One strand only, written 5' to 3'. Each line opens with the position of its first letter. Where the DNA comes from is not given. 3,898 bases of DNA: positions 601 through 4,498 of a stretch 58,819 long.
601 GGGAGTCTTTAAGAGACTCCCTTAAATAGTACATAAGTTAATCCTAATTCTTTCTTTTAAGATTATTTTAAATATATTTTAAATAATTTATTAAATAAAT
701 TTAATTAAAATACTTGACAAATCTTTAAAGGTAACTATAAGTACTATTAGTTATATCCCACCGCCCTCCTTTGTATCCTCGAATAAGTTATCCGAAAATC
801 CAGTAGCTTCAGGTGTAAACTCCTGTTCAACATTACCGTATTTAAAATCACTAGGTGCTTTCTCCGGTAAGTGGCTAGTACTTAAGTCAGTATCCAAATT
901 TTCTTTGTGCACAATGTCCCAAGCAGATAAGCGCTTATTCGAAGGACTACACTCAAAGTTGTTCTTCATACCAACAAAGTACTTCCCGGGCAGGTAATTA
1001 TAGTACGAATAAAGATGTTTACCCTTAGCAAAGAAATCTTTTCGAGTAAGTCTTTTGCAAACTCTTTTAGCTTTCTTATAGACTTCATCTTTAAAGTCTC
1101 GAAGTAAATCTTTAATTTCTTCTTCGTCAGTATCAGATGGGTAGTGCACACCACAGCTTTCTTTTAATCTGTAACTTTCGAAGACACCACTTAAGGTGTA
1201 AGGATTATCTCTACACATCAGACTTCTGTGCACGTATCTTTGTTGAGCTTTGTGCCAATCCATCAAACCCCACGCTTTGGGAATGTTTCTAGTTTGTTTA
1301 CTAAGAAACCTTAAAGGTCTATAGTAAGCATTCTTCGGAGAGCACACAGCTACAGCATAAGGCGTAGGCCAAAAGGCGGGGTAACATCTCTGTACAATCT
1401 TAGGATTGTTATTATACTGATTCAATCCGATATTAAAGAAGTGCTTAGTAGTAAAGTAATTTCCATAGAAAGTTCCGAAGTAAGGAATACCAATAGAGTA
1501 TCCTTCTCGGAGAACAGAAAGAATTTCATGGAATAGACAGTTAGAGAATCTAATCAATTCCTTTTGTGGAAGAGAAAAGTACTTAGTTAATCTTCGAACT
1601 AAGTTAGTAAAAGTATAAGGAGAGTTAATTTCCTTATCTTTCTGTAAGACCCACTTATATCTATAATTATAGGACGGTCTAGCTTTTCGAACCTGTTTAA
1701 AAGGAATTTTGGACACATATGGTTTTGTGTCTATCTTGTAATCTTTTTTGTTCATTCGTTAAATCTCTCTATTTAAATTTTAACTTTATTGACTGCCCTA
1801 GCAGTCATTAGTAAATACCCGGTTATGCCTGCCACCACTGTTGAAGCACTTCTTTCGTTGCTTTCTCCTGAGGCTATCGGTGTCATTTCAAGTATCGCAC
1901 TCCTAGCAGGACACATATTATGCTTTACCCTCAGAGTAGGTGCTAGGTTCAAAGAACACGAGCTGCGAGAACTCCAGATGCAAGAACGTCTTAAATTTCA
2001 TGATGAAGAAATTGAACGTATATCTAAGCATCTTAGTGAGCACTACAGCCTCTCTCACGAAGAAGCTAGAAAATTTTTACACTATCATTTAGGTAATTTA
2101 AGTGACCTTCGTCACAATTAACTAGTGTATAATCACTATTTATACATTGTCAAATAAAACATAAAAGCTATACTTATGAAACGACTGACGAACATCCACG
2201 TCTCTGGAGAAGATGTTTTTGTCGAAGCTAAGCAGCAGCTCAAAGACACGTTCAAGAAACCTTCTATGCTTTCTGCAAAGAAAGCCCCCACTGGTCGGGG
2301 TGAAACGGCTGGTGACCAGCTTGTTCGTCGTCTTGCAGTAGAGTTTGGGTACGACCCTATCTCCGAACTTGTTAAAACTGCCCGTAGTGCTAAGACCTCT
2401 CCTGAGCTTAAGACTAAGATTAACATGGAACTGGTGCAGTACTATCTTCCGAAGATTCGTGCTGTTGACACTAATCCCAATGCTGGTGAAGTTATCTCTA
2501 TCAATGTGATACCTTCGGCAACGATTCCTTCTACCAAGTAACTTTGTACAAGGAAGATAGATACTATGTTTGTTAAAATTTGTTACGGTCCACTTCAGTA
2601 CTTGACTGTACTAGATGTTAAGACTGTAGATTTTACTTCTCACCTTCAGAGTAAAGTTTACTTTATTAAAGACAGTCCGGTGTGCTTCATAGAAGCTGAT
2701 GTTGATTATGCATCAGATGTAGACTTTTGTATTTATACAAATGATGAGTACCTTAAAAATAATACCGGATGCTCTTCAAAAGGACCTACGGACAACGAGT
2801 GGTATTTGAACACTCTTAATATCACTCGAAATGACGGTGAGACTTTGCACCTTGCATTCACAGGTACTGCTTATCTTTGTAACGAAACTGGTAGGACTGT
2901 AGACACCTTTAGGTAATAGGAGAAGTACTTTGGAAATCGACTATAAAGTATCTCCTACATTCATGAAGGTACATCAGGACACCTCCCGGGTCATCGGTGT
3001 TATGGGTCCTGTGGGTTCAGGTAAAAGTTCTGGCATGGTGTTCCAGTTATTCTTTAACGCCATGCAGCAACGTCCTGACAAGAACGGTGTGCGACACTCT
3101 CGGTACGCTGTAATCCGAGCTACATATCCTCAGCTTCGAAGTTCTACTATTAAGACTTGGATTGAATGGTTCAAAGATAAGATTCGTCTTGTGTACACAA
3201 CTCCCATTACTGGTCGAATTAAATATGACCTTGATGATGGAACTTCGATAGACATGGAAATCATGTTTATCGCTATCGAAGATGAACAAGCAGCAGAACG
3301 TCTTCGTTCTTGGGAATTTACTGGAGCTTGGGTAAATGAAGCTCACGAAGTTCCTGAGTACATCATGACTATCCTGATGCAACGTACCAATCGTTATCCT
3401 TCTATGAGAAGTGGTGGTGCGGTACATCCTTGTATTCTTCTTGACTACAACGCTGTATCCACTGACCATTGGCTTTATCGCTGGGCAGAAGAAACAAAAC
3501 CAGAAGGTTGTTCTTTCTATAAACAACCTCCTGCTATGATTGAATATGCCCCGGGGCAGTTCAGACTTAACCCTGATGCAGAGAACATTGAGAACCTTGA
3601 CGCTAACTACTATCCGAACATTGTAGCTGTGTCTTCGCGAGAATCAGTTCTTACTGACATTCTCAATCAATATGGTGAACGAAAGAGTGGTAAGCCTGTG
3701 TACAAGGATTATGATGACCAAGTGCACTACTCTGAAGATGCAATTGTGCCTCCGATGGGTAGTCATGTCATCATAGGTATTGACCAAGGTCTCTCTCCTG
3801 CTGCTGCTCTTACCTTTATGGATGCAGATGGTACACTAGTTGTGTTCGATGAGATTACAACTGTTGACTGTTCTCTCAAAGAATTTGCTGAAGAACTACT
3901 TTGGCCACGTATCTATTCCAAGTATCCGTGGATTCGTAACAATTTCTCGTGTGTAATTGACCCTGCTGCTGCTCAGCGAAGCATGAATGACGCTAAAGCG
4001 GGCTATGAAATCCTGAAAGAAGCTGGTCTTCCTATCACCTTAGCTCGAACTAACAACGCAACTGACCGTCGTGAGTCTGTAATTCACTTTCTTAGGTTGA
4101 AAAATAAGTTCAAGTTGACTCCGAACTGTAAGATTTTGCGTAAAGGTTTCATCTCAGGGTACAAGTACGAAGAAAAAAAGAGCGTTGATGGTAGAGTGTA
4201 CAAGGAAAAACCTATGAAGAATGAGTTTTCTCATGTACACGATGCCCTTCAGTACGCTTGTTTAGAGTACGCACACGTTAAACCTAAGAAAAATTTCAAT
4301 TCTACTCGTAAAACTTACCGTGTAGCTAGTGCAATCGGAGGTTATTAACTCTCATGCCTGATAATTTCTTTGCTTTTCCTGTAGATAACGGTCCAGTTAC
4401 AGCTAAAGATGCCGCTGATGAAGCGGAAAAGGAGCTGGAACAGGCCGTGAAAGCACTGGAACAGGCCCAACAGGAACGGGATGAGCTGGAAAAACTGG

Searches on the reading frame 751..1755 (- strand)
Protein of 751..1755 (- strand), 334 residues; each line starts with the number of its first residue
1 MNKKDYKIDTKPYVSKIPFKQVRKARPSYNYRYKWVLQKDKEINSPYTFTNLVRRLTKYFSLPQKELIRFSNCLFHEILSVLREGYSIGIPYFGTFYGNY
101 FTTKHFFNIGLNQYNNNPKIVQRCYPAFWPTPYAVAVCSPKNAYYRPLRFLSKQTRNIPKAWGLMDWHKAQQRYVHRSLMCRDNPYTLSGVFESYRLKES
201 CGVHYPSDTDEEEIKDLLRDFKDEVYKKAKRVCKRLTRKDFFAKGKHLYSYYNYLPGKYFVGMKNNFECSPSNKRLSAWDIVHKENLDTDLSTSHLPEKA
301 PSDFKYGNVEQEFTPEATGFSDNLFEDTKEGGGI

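Call 15: search_protein_families(library=phrogs, proteins=[window:751-1755:-], max_evalue=0.001)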
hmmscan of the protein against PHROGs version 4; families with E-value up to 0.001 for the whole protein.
window:751-1755:- (334 aa): 0 families

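Call 16: search_protein_families(library=pfam, proteins=[window:751-1755:-], max_evalue=0.001)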
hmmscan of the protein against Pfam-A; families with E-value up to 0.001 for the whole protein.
window:751-1755:- (334 aa): 0 families

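Call 31: find_related_loci(query=window:751-1755:-, collection=viral_contigs, flank=4000)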
Query window:751-1755:- (334 aa) in viral_contigs; peptide patterns used: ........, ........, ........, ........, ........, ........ (x = any residue, [..] = any of these).
10 stretches matched a pattern; 2 encode a relative of the query (tblastn E <= 1e-3); 2 distinct loci.
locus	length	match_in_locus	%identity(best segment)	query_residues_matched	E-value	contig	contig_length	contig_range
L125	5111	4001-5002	99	1-334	0e+0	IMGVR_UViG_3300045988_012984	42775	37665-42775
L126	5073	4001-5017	94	1-334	0e+0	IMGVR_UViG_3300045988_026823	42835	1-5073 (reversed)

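Call 49: find_encoding_contigs(protein=window:751-1755:-, flank=10000, max_places=6)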
Protein window:751-1755:- (334 aa): 4 contigs read that carry it; 2 places shown.
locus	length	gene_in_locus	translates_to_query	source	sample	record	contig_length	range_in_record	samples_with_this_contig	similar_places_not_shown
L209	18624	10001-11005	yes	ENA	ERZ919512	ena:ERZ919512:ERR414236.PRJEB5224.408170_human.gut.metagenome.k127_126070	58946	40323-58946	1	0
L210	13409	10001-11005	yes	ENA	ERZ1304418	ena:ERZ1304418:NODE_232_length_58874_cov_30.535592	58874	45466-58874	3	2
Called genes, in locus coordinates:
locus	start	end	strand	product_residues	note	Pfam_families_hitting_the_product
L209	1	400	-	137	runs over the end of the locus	PF23140:Gp80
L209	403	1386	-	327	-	-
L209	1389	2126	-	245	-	PF24175:SU10_adaptor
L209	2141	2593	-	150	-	-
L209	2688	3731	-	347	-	PF25209:Phage_capsid_4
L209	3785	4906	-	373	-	-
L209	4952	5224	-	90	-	-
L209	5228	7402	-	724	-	PF23899:SU10_portal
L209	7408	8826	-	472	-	-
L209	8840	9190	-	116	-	-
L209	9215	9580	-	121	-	-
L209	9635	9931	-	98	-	-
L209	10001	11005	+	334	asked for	-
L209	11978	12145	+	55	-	-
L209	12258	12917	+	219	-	-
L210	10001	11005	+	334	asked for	-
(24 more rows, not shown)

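Call 85: find_homologous_proteins(query=window:751-1755:-, max_evalue=0.00001)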
Query window:751-1755:- (334 aa): 8 proteins with E <= 0.00001 among 382 candidates.
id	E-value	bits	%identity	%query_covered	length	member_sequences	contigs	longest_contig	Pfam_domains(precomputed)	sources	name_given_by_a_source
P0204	8.5e-231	783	99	100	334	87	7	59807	-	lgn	-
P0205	1.4e-111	391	58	87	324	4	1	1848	-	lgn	-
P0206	5.1e-104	366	54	88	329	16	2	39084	-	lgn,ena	-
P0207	1.1e-102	362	55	83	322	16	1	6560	-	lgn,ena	-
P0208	1.8e-67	246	46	79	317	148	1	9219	-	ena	-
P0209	1.4e-66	243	44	81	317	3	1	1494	-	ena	-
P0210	3.2e-64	235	44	79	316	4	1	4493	-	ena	-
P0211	6.7e-63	231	38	91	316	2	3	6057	-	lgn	-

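Call 86: find_encoding_contigs(protein=P0206, flank=2500, max_places=4)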
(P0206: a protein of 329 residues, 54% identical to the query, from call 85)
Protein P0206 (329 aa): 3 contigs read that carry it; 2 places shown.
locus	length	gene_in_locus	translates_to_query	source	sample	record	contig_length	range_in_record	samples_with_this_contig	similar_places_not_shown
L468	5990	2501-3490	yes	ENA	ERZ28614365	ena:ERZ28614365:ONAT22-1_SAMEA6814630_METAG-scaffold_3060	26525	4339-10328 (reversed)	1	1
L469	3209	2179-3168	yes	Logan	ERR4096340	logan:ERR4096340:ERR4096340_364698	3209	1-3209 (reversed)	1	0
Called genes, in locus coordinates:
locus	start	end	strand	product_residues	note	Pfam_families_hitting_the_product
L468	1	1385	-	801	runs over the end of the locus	PF14528:LAGLIDADG_3 (faint)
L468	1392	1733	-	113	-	-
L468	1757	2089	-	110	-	-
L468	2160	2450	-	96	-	-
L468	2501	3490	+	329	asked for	-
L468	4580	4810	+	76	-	-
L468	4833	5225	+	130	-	-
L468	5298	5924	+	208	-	-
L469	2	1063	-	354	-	?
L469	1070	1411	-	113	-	-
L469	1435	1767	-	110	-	-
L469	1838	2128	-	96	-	-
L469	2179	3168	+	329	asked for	-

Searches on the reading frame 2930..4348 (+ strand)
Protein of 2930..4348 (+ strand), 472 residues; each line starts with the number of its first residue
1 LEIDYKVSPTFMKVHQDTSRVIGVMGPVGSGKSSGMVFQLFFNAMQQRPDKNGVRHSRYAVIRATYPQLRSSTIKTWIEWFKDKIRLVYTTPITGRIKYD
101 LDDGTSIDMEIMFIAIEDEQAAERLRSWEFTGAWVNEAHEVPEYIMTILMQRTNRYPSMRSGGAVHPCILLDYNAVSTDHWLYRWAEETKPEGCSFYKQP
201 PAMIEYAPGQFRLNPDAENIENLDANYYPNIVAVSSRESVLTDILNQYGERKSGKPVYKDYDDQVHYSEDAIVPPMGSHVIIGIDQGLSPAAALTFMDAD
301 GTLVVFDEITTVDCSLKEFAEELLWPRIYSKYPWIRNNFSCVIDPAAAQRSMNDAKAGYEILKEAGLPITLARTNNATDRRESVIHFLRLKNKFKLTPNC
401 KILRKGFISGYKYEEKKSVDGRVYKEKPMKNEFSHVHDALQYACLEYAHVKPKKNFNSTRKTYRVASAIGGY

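Call 15: search_protein_families(library=phrogs, proteins=[window:2930-4348:+], max_evalue=0.001)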
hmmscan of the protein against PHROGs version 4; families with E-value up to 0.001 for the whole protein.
window:2930-4348:+ (472 aa): 5 families
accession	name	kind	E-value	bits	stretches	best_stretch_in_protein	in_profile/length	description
phrog_2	-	head and packaging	4.4e-25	89.5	1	16-458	275-601/807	terminase large subunit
phrog_3717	-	head and packaging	2.6e-09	37.9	1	2-196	6-186/277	terminase large subunit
phrog_979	-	head and packaging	3.6e-08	33.5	1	20-187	166-315/642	terminase large subunit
phrog_5653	-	head and packaging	0.00011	23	1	257-459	10-192/199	terminase large subunit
phrog_6672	-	head and packaging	0.00034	21.2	1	361-458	49-140/145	terminase large subunit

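Call 16: search_protein_families(library=pfam, proteins=[window:2930-4348:+], max_evalue=0.001)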
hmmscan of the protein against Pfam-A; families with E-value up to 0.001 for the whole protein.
window:2930-4348:+ (472 aa): 0 families

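Call 55: find_homologous_proteins(query=window:2930-4348:+, max_evalue=1e-40)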
Query window:2930-4348:+ (472 aa): 693 proteins with E <= 1e-40 among 8000 candidates; the best 120 are listed.
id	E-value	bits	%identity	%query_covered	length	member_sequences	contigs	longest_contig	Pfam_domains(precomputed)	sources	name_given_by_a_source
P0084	0.0e+0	1094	99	100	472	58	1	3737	-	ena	-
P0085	1.1e-284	963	85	100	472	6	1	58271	-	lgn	-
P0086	2.2e-282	955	85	100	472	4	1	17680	-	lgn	-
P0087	1.1e-277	939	90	61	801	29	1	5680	PF14528.12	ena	-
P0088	2.9e-271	918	81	100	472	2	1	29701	-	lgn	-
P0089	2.7e-270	915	81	100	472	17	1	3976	-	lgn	-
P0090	5.0e-222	756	68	100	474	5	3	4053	PF04466.20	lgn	-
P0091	3.3e-220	750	68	100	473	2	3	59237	-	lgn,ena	-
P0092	2.0e-219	747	68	100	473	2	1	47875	-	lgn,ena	-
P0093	3.3e-217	740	67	100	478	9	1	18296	-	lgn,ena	-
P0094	3.4e-216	737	67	100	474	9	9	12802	PF04466.20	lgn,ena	-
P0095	7.8e-216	736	66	100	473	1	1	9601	-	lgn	-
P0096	6.7e-214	729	65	100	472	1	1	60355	-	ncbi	-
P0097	3.9e-213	727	65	100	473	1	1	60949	-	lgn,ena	-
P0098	2.5e-211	721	66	100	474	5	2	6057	-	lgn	-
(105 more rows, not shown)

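Call 56: find_encoding_contigs(protein=P0085, flank=6000, max_places=2)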
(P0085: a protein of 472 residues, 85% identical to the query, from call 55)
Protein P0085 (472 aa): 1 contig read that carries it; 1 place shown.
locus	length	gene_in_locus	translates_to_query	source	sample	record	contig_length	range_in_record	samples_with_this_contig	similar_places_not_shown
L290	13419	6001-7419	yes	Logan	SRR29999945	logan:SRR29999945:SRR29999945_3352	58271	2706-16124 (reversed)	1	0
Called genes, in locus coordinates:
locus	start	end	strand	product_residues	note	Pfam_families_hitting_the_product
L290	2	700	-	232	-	-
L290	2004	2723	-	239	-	-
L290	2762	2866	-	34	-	-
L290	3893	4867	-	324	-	-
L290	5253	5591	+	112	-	-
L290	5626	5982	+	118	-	-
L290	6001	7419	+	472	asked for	-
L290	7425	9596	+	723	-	PF23899:SU10_portal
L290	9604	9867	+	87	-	-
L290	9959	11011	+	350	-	-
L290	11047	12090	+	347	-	PF25209:Phage_capsid_4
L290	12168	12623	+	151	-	-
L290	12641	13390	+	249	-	PF24175:SU10_adaptor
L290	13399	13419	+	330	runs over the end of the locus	-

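Call 57: find_encoding_contigs(protein=P0088, flank=6000, max_places=2)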
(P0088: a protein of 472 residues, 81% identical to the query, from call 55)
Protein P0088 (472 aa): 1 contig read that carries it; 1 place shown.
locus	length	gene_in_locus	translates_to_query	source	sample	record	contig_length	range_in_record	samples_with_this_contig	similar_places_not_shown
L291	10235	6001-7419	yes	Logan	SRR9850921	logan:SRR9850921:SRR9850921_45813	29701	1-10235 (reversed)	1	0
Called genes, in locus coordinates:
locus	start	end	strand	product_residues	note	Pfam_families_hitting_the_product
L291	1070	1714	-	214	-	-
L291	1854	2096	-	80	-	-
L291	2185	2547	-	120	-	-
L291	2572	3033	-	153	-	-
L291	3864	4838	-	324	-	-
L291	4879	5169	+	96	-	-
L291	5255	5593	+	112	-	-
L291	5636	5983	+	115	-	-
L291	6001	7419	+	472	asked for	-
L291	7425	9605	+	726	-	PF23899:SU10_portal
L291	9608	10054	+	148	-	-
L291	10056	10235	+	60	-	?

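Call 61: find_related_loci(query=A4, collection=viral_contigs, flank=6000)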
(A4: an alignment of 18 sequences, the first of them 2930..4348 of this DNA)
Query A4 (472 aa) in viral_contigs; peptide patterns used: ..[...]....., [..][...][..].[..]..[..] (x = any residue, [..] = any of these).
600 stretches matched a pattern (row limit reached: there are more); 588 encode a relative of the query (tblastn E <= 1e-3); the best 80 are kept; 80 distinct loci.
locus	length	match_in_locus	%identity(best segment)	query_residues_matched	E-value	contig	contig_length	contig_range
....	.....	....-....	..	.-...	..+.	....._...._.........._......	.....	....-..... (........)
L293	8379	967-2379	60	1-472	0e+0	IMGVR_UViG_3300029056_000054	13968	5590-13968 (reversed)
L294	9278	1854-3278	55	1-472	5e-179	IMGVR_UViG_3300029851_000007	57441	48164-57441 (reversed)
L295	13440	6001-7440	56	1-472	2e-176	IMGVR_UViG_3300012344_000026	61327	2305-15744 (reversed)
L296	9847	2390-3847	55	1-472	1e-175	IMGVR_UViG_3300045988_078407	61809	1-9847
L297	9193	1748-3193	51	1-472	1e-169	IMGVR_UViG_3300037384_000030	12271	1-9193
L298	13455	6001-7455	49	1-472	1e-149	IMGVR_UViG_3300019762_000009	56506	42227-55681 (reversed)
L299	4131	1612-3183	40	1-472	2e-133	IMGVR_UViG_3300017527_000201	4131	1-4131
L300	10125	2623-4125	43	1-472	1e-125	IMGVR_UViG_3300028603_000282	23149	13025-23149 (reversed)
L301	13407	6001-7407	41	1-446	6e-114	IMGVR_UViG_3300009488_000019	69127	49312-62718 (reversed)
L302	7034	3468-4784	43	15-445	4e-111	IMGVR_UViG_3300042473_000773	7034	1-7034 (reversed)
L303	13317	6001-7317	43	15-445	4e-111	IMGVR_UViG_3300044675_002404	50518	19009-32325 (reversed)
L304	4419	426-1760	42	6-446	5e-111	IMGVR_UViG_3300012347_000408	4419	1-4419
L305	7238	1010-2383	40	1-446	1e-109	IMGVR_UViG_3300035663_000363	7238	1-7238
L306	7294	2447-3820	40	1-446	6e-109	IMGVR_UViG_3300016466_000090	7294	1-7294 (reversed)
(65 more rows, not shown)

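Call 70: find_encoding_contigs(protein=P0086, flank=5000, max_places=3)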
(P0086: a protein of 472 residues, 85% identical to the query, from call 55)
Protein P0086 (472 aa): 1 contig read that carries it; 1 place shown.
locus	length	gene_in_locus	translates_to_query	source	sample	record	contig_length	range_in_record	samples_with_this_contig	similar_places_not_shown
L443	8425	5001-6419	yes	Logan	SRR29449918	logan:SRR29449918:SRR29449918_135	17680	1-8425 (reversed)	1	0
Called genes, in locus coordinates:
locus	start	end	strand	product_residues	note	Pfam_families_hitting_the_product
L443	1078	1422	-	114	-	-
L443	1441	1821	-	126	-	-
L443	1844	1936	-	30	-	-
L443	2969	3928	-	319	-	-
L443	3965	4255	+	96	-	-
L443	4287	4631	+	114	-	-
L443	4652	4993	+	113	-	-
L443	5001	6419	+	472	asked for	-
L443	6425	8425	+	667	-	?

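Call 103: find_related_loci(query=A4, collection=genome_contigs, flank=6000)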
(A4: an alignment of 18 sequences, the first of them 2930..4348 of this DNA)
Query A4 (472 aa) in genome_contigs; peptide patterns used: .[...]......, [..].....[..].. (x = any residue, [..] = any of these).
198 stretches matched a pattern; 123 encode a relative of the query (tblastn E <= 1e-3); the best 80 are kept; 80 distinct loci.
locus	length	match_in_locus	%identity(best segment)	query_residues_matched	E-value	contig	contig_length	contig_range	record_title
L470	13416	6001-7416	65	1-472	0e+0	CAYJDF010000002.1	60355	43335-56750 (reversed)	MAG TPA_asm: uncultured Desulfovibrionaceae bacterium isolate ERP123703_co1_112 genome assembly, contig: NODE_433_length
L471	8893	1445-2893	39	3-472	4e-112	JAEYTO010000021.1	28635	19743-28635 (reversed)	MAG: Proteobacteria bacterium isolate OH_CBlB_133 k127_2242435, whole genome shotgun sequence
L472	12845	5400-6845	50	3-472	2e-160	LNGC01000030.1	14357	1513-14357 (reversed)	MAG: Candidatus Methanofastidiosum methylothiophilum isolate U1lsi0528_Bin055 AMQ22_contig000030, whole genome shotgun s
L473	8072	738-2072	41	6-445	2e-105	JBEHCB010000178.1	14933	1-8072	MAG: Actinomycetota bacterium isolate pamunkeyriver_2019_sw_WHONDRS-S19S_0054_B_bin.145 scaffold_2728941, whole genome s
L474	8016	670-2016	41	1-445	1e-103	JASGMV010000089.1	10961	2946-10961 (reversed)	MAG: Desulfovibrionales bacterium isolate DJKA126_ANT-KO_bin.42 scaffold_2806, whole genome shotgun sequence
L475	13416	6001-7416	39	1-472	8e-104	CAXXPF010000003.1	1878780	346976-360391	MAG: Desulfovibrionaceae bacterium isolate 37817239-70ab-4f84-8b9d-df7228364ba3 genome assembly, contig: contig_3, whole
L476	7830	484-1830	40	5-445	4e-100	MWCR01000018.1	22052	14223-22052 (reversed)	MAG: Parcubacteria group bacterium ADurb.Bin192 BWY14_contig000018, whole genome shotgun sequence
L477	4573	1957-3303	40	5-445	1e-98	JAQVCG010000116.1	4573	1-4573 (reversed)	MAG: Candidatus Riflebacteria bacterium isolate STD2_83 NODE_85660_length_4573_cov_54.090643_Sandtown_D2, whole genome s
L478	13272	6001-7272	40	7-442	4e-96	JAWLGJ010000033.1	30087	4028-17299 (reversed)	MAG: Magnetospirillaceae bacterium isolate 30dZY2.bin.101 NODE_1958_length_30087_cov_4.599140, whole genome shotgun sequ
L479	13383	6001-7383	36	3-455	2e-95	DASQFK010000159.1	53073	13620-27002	MAG TPA_asm: Methylotenera sp. isolate SMAG_U11778 k141_730951, whole genome shotgun sequence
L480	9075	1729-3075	37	3-445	6e-95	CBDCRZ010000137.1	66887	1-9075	MAG: Sansalvadorimonas sp. isolate b305b66b-9b52-44f6-b603-abdbb932d1d5 genome assembly, contig: contig_137, whole genom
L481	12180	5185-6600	35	3-457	2e-92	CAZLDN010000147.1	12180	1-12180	MAG TPA_asm: uncultured Candidatus Solibacter sp. isolate ERP113451_co1_169 genome assembly, contig: NODE_6270_length_12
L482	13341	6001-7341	38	5-445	4e-92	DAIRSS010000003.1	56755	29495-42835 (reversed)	MAG TPA_asm: Ilumatobacteraceae bacterium isolate CTOTU6238 NODE_16_length_56755_cov_14.638554, whole genome shotgun seq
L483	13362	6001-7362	37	2-447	1e-88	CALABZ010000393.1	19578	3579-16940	MAG TPA_asm: uncultured Lentisphaeria bacterium isolate SRR1561996_bin.66_CONCOCT_v1.1_MAG genome assembly, contig: ERZ7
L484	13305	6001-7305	38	1-442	2e-86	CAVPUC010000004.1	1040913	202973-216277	MAG: uncultured Gammaproteobacteria bacterium isolate MFD09671.bin.2.72 genome assembly, contig: contig_41446, whole gen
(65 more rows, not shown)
